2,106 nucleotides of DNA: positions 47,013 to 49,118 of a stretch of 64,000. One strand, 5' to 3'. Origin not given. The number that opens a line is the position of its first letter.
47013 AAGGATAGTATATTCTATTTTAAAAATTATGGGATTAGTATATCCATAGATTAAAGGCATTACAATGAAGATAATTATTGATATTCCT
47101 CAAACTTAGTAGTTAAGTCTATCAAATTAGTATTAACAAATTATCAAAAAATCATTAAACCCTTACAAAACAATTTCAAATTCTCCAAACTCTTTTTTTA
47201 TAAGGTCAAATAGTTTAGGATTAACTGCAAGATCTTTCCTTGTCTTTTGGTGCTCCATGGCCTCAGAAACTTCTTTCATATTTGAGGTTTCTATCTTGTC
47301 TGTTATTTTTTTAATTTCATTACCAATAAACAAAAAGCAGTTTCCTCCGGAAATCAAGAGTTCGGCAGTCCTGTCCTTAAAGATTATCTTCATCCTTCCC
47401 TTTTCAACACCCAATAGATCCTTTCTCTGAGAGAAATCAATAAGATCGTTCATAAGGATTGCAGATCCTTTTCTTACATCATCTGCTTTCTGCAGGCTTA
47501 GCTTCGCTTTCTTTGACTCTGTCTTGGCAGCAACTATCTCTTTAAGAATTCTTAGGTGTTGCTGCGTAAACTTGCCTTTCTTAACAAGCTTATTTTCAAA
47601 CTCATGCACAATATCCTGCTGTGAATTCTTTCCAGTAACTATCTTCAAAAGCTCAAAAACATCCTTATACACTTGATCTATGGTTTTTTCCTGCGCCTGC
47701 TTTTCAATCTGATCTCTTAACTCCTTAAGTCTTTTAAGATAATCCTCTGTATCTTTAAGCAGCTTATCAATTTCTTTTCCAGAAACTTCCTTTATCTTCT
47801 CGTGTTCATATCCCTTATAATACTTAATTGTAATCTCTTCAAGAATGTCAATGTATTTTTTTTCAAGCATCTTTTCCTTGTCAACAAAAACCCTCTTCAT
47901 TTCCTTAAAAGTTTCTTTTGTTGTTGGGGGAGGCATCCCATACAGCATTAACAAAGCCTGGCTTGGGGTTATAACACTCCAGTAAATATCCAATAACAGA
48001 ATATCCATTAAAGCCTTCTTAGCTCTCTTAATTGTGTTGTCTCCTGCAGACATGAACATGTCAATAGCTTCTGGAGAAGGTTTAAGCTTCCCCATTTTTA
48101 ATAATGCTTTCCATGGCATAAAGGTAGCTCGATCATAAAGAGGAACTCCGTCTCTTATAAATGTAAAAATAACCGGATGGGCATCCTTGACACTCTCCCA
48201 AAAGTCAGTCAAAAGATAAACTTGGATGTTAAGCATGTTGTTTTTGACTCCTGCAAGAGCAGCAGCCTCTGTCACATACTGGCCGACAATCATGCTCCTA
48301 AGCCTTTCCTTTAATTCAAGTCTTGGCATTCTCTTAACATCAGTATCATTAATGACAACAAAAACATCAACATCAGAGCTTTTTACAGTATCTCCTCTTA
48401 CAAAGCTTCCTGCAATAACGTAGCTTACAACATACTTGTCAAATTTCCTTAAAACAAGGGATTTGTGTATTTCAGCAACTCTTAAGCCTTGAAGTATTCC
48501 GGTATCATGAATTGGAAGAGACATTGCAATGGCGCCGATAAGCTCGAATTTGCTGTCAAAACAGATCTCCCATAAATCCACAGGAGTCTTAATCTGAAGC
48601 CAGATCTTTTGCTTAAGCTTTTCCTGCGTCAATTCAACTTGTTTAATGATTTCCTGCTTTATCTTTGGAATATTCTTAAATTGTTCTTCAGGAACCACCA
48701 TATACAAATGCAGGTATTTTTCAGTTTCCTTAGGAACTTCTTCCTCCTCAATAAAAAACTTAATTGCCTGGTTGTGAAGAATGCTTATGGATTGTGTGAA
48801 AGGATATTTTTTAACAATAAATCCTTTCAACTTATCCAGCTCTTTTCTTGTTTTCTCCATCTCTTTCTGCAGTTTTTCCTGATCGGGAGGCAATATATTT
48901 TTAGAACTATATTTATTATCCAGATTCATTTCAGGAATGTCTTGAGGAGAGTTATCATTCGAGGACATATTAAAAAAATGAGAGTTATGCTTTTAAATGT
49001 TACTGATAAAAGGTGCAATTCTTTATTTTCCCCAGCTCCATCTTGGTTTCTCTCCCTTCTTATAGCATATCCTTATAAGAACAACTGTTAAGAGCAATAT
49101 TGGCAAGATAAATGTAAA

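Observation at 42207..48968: Paralogous Pol-beta-type nucleotidyltransferases ~5 kb apart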

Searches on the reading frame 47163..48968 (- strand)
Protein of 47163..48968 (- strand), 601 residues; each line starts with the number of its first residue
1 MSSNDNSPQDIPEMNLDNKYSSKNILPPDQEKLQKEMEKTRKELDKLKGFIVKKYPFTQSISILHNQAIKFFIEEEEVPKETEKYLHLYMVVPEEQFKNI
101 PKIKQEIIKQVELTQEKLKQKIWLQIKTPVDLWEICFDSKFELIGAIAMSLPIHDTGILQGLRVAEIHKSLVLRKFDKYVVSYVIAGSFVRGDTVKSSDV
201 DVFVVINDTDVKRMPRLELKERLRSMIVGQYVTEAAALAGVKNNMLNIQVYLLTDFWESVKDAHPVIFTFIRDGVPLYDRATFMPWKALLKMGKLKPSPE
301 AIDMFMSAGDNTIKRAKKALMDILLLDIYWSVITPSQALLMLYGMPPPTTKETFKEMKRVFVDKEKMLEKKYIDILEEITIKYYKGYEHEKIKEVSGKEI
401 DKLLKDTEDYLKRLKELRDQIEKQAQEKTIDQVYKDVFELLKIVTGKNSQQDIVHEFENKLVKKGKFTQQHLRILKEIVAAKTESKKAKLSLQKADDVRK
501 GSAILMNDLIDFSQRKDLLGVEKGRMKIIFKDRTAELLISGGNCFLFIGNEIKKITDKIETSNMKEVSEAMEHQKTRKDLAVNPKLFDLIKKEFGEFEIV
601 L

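Call 4: search_protein_families(library=pfam, proteins=[window:47163-48968:-], max_evalue=1)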
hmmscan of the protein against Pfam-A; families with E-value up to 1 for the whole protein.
window:47163-48968:- (601 aa): 6 families
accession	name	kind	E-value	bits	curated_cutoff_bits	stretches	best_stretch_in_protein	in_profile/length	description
PF01909.29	NTP_transf_2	-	5.7e-06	27.1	21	1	175-212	10-46/93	Nucleotidyltransferase domain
PF18765.7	Polbeta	-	9.6e-05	22.9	26.9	1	180-224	13-56/93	Polymerase beta, Nucleotidyltransferase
PF22600.2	MTPAP-like_central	-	0.015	15.9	27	1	173-221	34-78/139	Poly(A) RNA polymerase, mitochondrial-like, central palm domain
PF16189.11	Creatinase_N_2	-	0.062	13.8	29.7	1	52-126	60-137/161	Creatinase/Prolidase N-terminal domain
PF06103.16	DUF948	-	0.75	10.4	37.2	0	396-437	38-77/89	Bacterial protein of unknown function (DUF948)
PF12246.13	MKT1_C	-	0.88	9.3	27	0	51-115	141-208/240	Temperature dependent protein affecting M2 dsRNA replication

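Call 5: search_protein_families(library=ncbifam, proteins=[window:47163-48968:-], max_evalue=1)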
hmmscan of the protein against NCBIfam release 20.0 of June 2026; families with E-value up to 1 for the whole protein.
window:47163-48968:- (601 aa): 3 families
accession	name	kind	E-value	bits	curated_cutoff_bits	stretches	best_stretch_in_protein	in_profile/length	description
NF047752.1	MntA_antitoxin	equivalog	0.0011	18.8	60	1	180-226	7-52/106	type VII toxin-antitoxin system MntA family adenylyltransferase antitoxin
NF051895.1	anti_phage_HalB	equivalog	0.0042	16.7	190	1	187-211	6-30/211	anti-phage Hailong system nucleotidyltransferase HalB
NF028535.0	ANT_4p_II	subfamily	0.17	11.1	350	1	178-212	17-51/251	ANT(4')-II family aminoglycoside nucleotidyltransferase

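Call 7: search_solved_structures(query=window:47163-48968:-, max_evalue=10, show_alignments=2)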
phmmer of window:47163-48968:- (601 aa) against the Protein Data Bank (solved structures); distinct sequences matched with E-value up to 10: 2.
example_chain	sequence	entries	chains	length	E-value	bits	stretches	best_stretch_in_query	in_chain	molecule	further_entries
5j2l_B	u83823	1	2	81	0.0057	18.5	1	385-463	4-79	protein design 2L4HC2_11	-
2fvo_A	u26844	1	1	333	1.2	10.8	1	367-442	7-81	Peptide chain release factor 1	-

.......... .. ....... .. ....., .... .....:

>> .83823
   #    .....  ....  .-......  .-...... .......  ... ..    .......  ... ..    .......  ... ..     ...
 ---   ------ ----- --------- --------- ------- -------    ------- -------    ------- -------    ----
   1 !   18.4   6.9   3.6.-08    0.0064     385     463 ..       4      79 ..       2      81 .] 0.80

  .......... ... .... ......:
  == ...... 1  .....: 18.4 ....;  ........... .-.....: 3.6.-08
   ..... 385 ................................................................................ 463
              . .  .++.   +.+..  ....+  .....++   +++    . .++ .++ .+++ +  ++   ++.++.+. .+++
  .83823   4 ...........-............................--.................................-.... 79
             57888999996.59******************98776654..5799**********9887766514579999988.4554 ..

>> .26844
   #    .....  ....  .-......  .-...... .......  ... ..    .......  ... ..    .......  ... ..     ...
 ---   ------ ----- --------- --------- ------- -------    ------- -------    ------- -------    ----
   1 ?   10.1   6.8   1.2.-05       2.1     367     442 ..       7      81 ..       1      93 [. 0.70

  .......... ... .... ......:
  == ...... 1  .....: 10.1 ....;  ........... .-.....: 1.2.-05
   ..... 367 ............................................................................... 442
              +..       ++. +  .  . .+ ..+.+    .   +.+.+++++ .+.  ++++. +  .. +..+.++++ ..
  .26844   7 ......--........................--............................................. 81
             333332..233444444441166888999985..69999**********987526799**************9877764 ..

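Call 9: find_homologous_proteins(query=window:47163-48968:-)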
Query window:47163-48968:- (601 aa): 3261 proteins with E <= 0.001 among 8000 candidates; the best 120 are listed.
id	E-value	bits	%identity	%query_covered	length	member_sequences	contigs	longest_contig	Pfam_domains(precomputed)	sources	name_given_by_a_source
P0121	0.0e+0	1305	100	100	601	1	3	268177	PF01909.30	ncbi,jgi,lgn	jgi:predicted nucleotidyltransferase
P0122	0.0e+0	1022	77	100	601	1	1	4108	PF01909.30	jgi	jgi:predicted nucleotidyltransferase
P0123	7.6e-290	980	73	100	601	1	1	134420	PF18765.8,PF01909.30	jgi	jgi:predicted nucleotidyltransferase/uncharacterized protein (UPF0332 family)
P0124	4.1e-287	971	73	100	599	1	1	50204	PF01909.30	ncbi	-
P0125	1.7e-286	969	73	100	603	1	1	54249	PF01909.30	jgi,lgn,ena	-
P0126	3.3e-286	968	74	100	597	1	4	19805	PF01909.30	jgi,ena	-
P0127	2.7e-283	959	73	99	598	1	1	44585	PF01909.30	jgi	jgi:predicted nucleotidyltransferase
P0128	1.0e-282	957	73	99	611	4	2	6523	PF01909.30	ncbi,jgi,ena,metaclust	metaclust:\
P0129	4.7e-282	955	72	99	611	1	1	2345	PF01909.30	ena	-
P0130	1.3e-281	953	73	99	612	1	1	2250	PF01909.30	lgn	-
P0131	1.6e-281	953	73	100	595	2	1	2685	PF01909.30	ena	-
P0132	1.2e-279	947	71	100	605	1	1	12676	-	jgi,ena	-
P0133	5.9e-278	941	70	100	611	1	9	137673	PF01909.30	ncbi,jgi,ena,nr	ncbi:MAG TPA: nucleotidyltransferase domain-containing protein [Candidatus Nanoarchaeia archaeon]|nr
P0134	3.3e-277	939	71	100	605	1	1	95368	PF01909.30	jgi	jgi:predicted nucleotidyltransferase/uncharacterized protein (UPF0332 family)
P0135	3.4e-277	939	70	100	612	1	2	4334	PF18765.8,PF01909.30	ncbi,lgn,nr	ncbi:nucleotidyltransferase domain-containing protein [Candidatus Pacearchaeota archaeon]|nr:nucleot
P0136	1.6e-276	936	70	100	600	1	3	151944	PF01909.30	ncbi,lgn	-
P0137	2.9e-275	932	70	99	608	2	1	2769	PF01909.30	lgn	-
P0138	5.7e-275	931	71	99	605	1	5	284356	PF18765.8,PF01909.30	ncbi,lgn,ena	ncbi:MAG: nucleotidyltransferase domain-containing protein [Nanoarchaeota archaeon]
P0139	7.2e-274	928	70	100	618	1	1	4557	PF01909.30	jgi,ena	-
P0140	8.1e-274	928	69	100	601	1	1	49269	PF01909.30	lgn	-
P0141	8.5e-274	927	72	98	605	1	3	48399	PF01909.30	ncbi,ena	ncbi:MAG: nucleotidyltransferase domain-containing protein [Nanoarchaeota archaeon]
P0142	9.1e-274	927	70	99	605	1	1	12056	PF01909.30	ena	-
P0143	1.6e-273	927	71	98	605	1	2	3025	PF18765.8,PF01909.30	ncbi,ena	-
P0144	6.4e-273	925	70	100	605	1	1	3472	PF18765.8,PF01909.30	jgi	jgi:predicted nucleotidyltransferase/uncharacterized protein (UPF0332 family)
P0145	2.1e-272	923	69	100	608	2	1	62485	PF01909.30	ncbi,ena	ncbi:MAG: nucleotidyltransferase domain-containing protein [Nanoarchaeota archaeon]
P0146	4.4e-272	922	68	100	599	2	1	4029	PF01909.30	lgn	-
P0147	9.6e-270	914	69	99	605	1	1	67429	PF01909.30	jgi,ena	-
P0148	5.7e-268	908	70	99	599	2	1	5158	PF01909.30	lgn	-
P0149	2.2e-267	906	68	100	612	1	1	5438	PF01909.30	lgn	-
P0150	3.0e-267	906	68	100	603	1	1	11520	PF01909.30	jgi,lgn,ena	-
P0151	3.9e-267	905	69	99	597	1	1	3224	PF01909.30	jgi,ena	-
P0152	7.5e-267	905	67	100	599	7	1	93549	PF01909.30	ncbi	-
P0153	3.0e-266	903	69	100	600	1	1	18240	PF01909.30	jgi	jgi:predicted nucleotidyltransferase/uncharacterized protein (UPF0332 family)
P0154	3.5e-266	902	67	100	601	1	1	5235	PF01909.30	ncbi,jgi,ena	-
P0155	3.8e-266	902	69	100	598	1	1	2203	PF01909.30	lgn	-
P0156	4.0e-266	902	68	100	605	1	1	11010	PF01909.30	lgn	-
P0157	5.5e-266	902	69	100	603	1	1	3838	PF18765.8,PF01909.30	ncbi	-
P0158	1.2e-264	897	69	100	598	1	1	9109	PF01909.30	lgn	-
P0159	1.5e-264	897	69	100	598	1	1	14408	PF01909.30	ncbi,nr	ncbi:MAG: nucleotidyltransferase domain-containing protein [Nanoarchaeota archaeon]|nr:nucleotidyltr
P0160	1.7e-264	897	69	100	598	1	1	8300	PF01909.30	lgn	-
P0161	2.4e-263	893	69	99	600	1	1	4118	PF18765.8,PF01909.30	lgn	-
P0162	3.4e-263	892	68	99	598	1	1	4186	PF01909.30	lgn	-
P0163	3.9e-263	892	68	99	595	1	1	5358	PF01909.30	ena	-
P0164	5.7e-263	892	68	100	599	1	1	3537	PF18765.8,PF01909.30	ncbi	-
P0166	1.7e-262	890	67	99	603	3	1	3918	PF01909.30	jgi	-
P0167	2.5e-262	890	68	99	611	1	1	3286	PF01909.30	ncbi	-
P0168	3.1e-261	886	66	100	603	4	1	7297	PF01909.30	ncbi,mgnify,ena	mgnify:CR=1 FL=1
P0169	6.1e-261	885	69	99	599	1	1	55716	PF01909.30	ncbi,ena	-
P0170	6.7e-261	885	68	99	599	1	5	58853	PF01909.30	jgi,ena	-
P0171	8.0e-261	885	68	99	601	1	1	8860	PF01909.30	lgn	-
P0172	5.3e-260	882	68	99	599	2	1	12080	PF01909.30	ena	-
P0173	5.8e-260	882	67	100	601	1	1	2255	PF01909.30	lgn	-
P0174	1.8e-259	880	68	100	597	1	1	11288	PF18765.8,PF01909.30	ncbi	-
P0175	3.1e-259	879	68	100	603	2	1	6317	PF01909.30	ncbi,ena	-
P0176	1.7e-258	877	68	99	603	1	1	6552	PF01909.30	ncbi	-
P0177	1.0e-257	874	66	99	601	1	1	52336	PF01909.30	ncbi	-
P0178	2.8e-257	873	68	99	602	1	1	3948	PF01909.30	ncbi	-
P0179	2.8e-256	870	68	100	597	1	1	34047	PF18765.8,PF01909.30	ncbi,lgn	ncbi:MAG: nucleotidyltransferase domain-containing protein [Nanoarchaeota archaeon]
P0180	9.3e-256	868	66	99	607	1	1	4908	PF01909.30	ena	-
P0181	1.4e-255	867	66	99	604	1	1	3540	PF01909.30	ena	-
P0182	1.7e-255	867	66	100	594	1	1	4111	PF01909.30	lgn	-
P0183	2.3e-255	867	67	100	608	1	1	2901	PF01909.30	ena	-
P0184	2.7e-255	866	66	99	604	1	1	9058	PF08463.16,PF01909.30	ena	-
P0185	3.7e-255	866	67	100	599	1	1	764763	PF01909.30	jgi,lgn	jgi:predicted nucleotidyltransferase/uncharacterized protein (UPF0332 family)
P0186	5.3e-255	865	67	99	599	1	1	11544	PF01909.30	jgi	-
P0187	5.5e-255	865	67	99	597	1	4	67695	PF18765.8,PF01909.30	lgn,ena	-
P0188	7.5e-255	865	66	100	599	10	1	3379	PF01909.30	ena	-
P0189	9.0e-255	865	66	100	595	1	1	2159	PF18765.8,PF01909.30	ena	-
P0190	9.3e-255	865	67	100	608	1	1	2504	PF01909.30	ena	-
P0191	1.0e-254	865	66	100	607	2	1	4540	PF01909.30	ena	-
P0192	1.2e-254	864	67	99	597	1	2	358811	PF18765.8,PF01909.30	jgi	jgi:predicted nucleotidyltransferase/uncharacterized protein (UPF0332 family)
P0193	1.2e-254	864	67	100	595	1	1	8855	PF18765.8,PF01909.30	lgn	-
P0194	3.6e-254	863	66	100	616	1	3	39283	PF01909.30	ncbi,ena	ncbi:MAG: nucleotidyltransferase domain-containing protein [Nanoarchaeota archaeon]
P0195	5.2e-254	862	67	99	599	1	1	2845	PF01909.30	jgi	-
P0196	5.4e-254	862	65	100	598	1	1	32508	PF01909.30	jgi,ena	-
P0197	5.9e-254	862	65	99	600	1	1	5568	PF18765.8,PF01909.30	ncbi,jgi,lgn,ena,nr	ncbi:MAG: nucleotidyltransferase domain-containing protein [Nanoarchaeota archaeon]|nr:nucleotidyltr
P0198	7.9e-254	862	66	99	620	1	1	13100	PF18765.8,PF01909.30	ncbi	-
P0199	1.2e-253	861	65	100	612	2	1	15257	PF01909.30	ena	-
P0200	1.3e-253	861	66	99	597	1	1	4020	PF18765.8,PF01909.30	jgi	jgi:predicted nucleotidyltransferase/uncharacterized protein (UPF0332 family)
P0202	1.7e-253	860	67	99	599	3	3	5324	PF01909.30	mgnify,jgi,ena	mgnify:CR=1 FL=1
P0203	2.2e-253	860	66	100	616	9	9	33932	PF01909.30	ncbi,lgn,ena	ncbi:MAG: nucleotidyltransferase domain-containing protein [Nanoarchaeota archaeon]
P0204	2.6e-253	860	67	100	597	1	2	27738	PF18765.8,PF01909.30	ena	-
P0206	5.7e-253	859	65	100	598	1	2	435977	PF01909.30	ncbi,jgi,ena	-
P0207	5.8e-253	859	65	99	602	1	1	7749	PF01909.30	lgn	-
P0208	5.8e-253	859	66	99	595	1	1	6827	PF18765.8,PF01909.30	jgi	jgi:predicted nucleotidyltransferase/uncharacterized protein (UPF0332 family)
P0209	6.7e-253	858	67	99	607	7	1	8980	PF01909.30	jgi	-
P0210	1.4e-252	857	66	100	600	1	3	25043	PF01909.30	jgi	jgi:predicted nucleotidyltransferase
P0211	1.6e-252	857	65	99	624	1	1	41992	PF18765.8,PF01909.30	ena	-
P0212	2.1e-252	857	66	100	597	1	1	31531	PF18765.8,PF01909.30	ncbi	-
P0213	2.9e-252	856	65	100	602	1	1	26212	PF01909.30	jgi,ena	-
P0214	4.4e-252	856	67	99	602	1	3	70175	PF01909.30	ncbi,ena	-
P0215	4.5e-252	856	66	99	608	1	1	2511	PF01909.30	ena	-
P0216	5.7e-252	855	66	98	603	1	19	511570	PF01909.30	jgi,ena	jgi:predicted nucleotidyltransferase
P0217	7.5e-252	855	67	99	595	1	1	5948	PF18765.8,PF01909.30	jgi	jgi:uncharacterized protein (UPF0332 family)/predicted nucleotidyltransferase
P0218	7.6e-252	855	65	100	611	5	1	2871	PF01909.30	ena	-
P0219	8.8e-252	855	66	99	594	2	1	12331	PF01909.30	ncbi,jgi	-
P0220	1.5e-251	854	65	99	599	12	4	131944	PF01909.30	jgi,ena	-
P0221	1.7e-251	854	66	99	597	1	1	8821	PF01909.30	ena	-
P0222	1.8e-251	854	64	100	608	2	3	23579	PF01909.30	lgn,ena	-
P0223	2.1e-251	854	66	99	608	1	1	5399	PF01909.30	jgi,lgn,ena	-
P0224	2.5e-251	853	66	100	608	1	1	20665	PF01909.30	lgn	-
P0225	3.3e-251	853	66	99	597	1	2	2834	PF18765.8,PF01909.30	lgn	-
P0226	4.0e-251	853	66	99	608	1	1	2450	PF01909.30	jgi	-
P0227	4.7e-251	852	64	100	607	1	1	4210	PF01909.30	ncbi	-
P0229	5.2e-251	852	65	100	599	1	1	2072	PF01909.30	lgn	-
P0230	6.2e-251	852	66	98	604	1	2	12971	PF01909.30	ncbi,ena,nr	ncbi:nucleotidyltransferase domain-containing protein [Candidatus Pacearchaeota archaeon]|nr:nucleot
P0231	7.7e-251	852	65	100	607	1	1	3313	PF01909.30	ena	-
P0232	1.2e-250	851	64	100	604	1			PF01909.30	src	-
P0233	1.2e-250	851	65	100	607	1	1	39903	PF01909.30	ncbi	ncbi:MAG: nucleotidyltransferase domain-containing protein [Nanoarchaeota archaeon]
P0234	1.4e-250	851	65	99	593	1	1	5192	PF01909.30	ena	-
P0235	1.5e-250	851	66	100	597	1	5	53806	PF01909.30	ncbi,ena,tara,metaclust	tara:strand:+ start:4198 stop:5991 length:1794 start_codon:yes stop_codon:yes gene_type:complete|met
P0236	1.9e-250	850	65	100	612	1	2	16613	PF01909.30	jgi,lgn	jgi:predicted nucleotidyltransferase/uncharacterized protein (UPF0332 family)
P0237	2.2e-250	850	66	99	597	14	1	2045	PF01909.30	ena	-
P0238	2.8e-250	850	65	100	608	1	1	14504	PF01909.30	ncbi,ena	-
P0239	3.4e-250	850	65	100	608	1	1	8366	PF01909.30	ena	-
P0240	4.8e-250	849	66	100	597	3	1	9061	PF01909.30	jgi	-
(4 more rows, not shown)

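Call 30: predict_structure(alignment_id=A4)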
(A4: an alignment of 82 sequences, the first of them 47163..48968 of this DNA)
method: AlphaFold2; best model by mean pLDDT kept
length: 601 residues; sequences in the alignment: 82
mean_pLDDT: 83.2   pTM: 0.51
mean pLDDT of the five models: 83.2, 82.7, 82.3, 81.7, 76.9
residues with pLDDT >= 90: 181; 70-90: 356; 50-70: 44; < 50: 20
segments of 3 or more residues with pLDDT < 50: 1-8, 18-24, 26-29
pLDDT, mean of each block of 10 residues (from residue 1): 44 54 44 66 87 90 82 74 86 89 90 86 88 73 82 85 87 84 81 62 88 81 86 83 80 87 78 84 81 71 70 85 92 93 88 92 91 93 88 87 94 92 85 92 89 92 92 93 85 86 92 82 85 89 88 88 89 79 85 88 74
secondary structure, 60 per line:
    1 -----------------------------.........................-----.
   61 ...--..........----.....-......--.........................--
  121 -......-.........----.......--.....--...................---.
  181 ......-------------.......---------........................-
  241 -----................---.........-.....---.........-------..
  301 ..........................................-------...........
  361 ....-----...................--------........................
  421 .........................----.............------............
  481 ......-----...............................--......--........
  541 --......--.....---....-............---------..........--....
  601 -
elements in order: H30-54 E60-63 H66-75 H80-84 E86-91 H94-118 E122-127 H129-137 H142-148 E151-155 H158-176 E180-186 E200-206 H216-239 E246-252 H253-261 H265-273 E275-279 H283-291 H299-342 H350-364 H370-388 H397-445 H450-462 H469-486 H492-522 E525-530 E533-540 E543-548 E551-555 E559-562 H564-575 H585-594 E597-600

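Call 34: search_protein_families(library=pfam, alignment_id=A4, max_evalue=0.1)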
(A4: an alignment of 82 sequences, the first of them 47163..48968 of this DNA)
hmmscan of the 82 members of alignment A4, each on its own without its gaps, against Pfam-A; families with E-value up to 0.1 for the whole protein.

A. member 1, window:47163-48968:- (601 aa): 4 families
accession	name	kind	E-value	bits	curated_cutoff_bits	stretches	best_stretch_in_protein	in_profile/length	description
PF01909.29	NTP_transf_2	-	5.7e-06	27.1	21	1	175-212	10-46/93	Nucleotidyltransferase domain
PF18765.7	Polbeta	-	9.6e-05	22.9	26.9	1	180-224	13-56/93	Polymerase beta, Nucleotidyltransferase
PF22600.2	MTPAP-like_central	-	0.015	15.9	27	1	173-221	34-78/139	Poly(A) RNA polymerase, mitochondrial-like, central palm domain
PF16189.11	Creatinase_N_2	-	0.062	13.8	29.7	0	52-126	60-137/161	Creatinase/Prolidase N-terminal domain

B. families by the number of members that match (of 82 scanned): 54 families (the first 25 are shown)
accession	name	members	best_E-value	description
PF01909.29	NTP_transf_2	82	2.1e-12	Nucleotidyltransferase domain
PF18765.7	Polbeta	82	5.4e-09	Polymerase beta, Nucleotidyltransferase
PF22600.2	MTPAP-like_central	66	9.9e-05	Poly(A) RNA polymerase, mitochondrial-like, central palm domain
PF18737.6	HEPN_MAE_28990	8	0.0026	MAE_28990/MAE_18760-like HEPN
PF03445.19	DUF294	8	0.016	Putative nucleotidyltransferase DUF294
PF19084.5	DUF5775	6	0.0011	Family of unknown function (DUF5775)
PF14490.11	HHH_RecD2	6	0.02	ATP-dependent RecD2 DNA helicase HHH domain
PF15914.10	FAM193_C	4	0.00022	FAM193 family C-terminal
PF16189.11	Creatinase_N_2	4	0.024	Creatinase/Prolidase N-terminal domain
PF13767.11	DUF4168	3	0.034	Domain of unknown function (DUF4168)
PF04219.17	DUF413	2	0.0015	Protein of unknown function, DUF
PF25589.1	DUF7935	2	0.0068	Family of unknown function (DUF7935)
PF09169.15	BRCA-2_helical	2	0.01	BRCA2, helical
PF19111.5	DUF5798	2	0.013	Family of unknown function (DUF5798)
PF21407.2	SduA_N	2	0.016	Shedu protein SduA, N-terminal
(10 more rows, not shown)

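Call 53: search_protein_families(library=padloc, proteins=[window:47163-48968:-], max_evalue=0.01)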
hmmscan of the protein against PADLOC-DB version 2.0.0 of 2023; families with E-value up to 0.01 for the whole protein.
window:47163-48968:- (601 aa): 4 families
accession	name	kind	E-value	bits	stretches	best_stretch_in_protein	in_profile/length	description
PDLC04903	PDC-S09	-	9.1e-06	23.9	1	175-218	21-63/108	-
PDLC04904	PDC-S09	-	0.00012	20.2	1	179-226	23-70/104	-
PDLC04906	PDC-S09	-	0.00021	19.6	1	178-223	21-67/98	-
PDLC04902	PDC-S09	-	0.00022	19.5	1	183-226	24-67/97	-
